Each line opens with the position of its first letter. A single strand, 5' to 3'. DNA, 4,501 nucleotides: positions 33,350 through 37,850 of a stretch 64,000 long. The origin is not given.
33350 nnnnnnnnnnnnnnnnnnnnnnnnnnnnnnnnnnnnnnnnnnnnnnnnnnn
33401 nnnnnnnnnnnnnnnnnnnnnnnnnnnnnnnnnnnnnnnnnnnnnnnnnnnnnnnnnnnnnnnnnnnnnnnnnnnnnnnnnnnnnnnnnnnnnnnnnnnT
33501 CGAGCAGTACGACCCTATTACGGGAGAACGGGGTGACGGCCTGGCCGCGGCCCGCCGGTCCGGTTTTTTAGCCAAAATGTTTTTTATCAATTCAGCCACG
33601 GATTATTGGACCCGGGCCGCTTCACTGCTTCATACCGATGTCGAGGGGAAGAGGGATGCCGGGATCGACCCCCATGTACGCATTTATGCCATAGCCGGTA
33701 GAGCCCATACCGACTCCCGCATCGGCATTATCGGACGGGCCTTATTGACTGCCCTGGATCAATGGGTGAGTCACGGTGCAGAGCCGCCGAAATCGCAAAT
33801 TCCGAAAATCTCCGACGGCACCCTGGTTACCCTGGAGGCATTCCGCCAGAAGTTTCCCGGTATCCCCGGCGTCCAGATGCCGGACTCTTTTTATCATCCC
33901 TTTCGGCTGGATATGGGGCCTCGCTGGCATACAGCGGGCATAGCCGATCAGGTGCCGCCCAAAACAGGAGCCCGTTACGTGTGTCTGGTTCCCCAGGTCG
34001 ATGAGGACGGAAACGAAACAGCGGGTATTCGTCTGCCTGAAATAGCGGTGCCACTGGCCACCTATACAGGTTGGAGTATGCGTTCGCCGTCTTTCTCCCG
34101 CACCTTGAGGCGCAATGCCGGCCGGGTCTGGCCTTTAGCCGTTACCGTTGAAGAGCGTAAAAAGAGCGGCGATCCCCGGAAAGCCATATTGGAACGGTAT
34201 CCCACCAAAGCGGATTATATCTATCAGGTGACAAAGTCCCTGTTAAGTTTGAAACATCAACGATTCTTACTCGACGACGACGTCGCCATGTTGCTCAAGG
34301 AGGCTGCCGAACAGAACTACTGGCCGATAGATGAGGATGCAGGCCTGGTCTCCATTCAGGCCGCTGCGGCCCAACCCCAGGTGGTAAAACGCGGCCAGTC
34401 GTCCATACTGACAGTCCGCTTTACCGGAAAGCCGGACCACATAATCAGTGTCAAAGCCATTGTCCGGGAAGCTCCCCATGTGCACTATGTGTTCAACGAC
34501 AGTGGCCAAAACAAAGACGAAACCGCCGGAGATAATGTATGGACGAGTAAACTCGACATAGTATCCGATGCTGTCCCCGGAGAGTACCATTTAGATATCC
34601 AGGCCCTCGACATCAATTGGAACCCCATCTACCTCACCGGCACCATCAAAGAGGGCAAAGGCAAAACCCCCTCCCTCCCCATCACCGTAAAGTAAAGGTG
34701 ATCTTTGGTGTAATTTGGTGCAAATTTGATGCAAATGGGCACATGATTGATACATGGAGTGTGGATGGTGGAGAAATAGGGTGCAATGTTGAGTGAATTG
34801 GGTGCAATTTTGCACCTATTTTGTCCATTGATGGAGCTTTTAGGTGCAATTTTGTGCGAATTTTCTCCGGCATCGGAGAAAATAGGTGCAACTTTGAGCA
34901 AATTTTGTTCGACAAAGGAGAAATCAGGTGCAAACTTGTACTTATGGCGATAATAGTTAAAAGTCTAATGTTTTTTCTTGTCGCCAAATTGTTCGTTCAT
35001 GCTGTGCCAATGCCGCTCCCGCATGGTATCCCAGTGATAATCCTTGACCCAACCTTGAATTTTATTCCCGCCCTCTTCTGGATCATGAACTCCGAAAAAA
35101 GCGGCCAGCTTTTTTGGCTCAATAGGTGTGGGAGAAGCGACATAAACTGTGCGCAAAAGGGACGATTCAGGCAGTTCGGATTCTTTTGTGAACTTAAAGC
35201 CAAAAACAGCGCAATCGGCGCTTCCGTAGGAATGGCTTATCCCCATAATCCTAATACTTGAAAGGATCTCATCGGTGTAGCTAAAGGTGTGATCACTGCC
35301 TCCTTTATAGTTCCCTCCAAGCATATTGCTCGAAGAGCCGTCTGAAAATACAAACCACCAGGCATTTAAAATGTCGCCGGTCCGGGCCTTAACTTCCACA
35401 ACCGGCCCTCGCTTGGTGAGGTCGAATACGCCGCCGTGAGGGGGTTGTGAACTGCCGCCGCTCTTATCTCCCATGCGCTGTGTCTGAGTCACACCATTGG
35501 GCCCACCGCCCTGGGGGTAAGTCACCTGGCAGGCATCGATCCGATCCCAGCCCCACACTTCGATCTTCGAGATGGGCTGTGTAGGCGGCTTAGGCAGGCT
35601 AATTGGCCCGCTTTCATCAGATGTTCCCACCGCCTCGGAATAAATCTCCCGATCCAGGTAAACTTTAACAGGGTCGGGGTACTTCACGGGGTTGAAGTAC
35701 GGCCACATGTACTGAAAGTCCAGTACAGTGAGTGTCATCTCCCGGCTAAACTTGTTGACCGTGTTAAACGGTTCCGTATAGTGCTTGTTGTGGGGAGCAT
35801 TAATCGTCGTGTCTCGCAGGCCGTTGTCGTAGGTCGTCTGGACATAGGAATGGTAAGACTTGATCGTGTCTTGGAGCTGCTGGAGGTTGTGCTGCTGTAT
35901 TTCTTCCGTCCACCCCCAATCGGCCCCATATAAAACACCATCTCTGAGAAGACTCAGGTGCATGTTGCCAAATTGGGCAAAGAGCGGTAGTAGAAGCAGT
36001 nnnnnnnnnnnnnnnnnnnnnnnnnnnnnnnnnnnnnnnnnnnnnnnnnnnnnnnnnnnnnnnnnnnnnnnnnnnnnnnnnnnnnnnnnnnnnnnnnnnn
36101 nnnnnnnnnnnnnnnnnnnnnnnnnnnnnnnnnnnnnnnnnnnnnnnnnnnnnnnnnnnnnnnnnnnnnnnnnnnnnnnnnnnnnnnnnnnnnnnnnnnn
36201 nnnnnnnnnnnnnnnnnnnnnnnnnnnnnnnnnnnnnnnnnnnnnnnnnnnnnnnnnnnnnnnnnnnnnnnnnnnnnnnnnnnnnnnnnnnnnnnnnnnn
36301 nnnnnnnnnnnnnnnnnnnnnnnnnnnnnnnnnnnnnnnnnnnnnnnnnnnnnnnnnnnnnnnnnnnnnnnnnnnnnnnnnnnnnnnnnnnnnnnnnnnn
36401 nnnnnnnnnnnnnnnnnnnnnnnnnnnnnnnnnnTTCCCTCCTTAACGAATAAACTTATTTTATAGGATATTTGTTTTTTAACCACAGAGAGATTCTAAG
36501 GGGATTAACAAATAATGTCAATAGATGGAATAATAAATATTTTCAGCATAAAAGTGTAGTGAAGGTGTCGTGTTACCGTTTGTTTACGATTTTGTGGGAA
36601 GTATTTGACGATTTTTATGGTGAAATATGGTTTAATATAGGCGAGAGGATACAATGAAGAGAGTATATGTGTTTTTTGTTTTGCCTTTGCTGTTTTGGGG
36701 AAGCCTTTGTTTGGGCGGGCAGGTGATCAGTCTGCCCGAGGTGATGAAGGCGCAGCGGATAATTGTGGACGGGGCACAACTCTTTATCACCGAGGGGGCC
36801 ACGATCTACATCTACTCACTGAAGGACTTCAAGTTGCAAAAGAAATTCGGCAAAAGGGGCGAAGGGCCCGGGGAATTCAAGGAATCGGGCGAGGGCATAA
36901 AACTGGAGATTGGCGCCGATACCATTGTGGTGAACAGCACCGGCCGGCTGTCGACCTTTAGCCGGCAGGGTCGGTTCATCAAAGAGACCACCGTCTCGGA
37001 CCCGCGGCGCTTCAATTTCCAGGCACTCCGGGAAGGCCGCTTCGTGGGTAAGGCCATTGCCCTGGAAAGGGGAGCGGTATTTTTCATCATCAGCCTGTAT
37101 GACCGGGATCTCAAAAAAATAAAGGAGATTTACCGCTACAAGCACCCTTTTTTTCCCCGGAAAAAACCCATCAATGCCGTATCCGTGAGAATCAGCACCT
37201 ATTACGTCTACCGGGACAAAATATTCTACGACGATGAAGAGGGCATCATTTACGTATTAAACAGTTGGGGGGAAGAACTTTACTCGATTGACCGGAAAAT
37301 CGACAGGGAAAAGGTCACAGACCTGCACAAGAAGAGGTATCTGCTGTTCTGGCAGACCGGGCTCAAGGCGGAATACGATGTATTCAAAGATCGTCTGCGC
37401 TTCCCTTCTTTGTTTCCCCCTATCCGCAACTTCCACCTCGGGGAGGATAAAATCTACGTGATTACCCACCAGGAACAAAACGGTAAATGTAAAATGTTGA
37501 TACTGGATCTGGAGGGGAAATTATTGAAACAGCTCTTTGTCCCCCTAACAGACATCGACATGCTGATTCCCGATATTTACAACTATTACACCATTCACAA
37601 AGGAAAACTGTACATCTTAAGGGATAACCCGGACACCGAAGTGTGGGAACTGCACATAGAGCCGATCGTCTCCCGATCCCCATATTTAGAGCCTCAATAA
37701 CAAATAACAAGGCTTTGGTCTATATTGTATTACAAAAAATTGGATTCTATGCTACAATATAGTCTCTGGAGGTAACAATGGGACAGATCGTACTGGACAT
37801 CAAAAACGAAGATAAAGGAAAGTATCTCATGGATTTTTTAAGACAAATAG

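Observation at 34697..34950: Helically phased array of GGTGCAA half-palindromes between two convergent genes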

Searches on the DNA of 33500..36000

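Call 9: search_rna_families(source=window, start=33500, end=36000, threshold=evalue, max_evalue=10)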
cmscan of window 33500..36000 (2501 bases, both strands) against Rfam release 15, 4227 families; matches with E-value up to 10: 2.
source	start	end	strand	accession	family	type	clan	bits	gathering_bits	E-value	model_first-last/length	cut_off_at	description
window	34759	34838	+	RF00464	mir-92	Gene; miRNA;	CL00137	16.1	47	1.9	1-80/80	no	mir-92 microRNA precursor family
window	33812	33849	-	RF00210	IRES_Picorna_2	Cis-reg; IRES;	-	9.4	50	7.4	159-194/462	no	Aphthovirus internal ribosome entry site (IRES)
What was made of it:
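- On Described RNA families (Rfam 15): The best match was mir-92 at 16 bits against a gathering score of 47, E 1.9 (call 9).
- No Rfam match was found; the best was E 1.9 to a microRNA family (call 9).
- Tried and rejected: Rejected on call 9.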

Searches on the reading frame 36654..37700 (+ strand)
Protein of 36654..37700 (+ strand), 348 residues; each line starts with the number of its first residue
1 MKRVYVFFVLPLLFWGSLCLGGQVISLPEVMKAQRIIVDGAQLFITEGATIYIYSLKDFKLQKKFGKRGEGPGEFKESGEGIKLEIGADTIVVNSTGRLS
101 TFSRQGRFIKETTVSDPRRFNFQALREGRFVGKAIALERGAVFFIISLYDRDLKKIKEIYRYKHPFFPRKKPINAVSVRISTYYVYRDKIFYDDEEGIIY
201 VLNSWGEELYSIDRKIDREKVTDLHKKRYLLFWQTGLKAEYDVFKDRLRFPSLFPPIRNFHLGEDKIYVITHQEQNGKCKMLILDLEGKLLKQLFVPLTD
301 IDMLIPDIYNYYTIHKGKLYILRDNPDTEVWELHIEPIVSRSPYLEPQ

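Call 8: search_protein_families(library=pfam, proteins=[window:36654-37700:+], max_evalue=0.01)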
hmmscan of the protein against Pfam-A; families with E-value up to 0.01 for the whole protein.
window:36654-37700:+ (348 aa): 2 families
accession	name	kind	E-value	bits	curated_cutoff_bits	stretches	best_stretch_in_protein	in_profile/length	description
PF15869.11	TolB_like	-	0.0032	17.3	29.2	0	49-77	40-68/296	TolB-like 6-blade propeller-like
PF17170.10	DUF5128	-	0.0054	16.4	22.9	1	36-196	49-215/321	6-bladed beta-propeller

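Call 46: search_protein_families(library=pfam, proteins=[window:36654-37700:+], max_evalue=0.01)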
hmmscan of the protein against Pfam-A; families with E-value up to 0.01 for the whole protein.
window:36654-37700:+ (348 aa): 2 families
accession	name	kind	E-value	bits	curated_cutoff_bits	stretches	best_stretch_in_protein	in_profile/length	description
PF15869.11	TolB_like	-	0.0032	17.3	29.2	0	49-77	40-68/296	TolB-like 6-blade propeller-like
PF17170.10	DUF5128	-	0.0054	16.4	22.9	1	36-196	49-215/321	6-bladed beta-propeller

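Call 70: search_protein_families(library=padloc, proteins=[window:36654-37700:+], max_evalue=0.001)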
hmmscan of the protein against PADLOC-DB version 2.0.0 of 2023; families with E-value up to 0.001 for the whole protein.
window:36654-37700:+ (348 aa): 0 families

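Call 71: search_protein_families(library=ncbifam, proteins=[window:36654-37700:+], max_evalue=0.001)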
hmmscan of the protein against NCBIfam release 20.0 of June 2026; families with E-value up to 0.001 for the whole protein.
window:36654-37700:+ (348 aa): 0 families
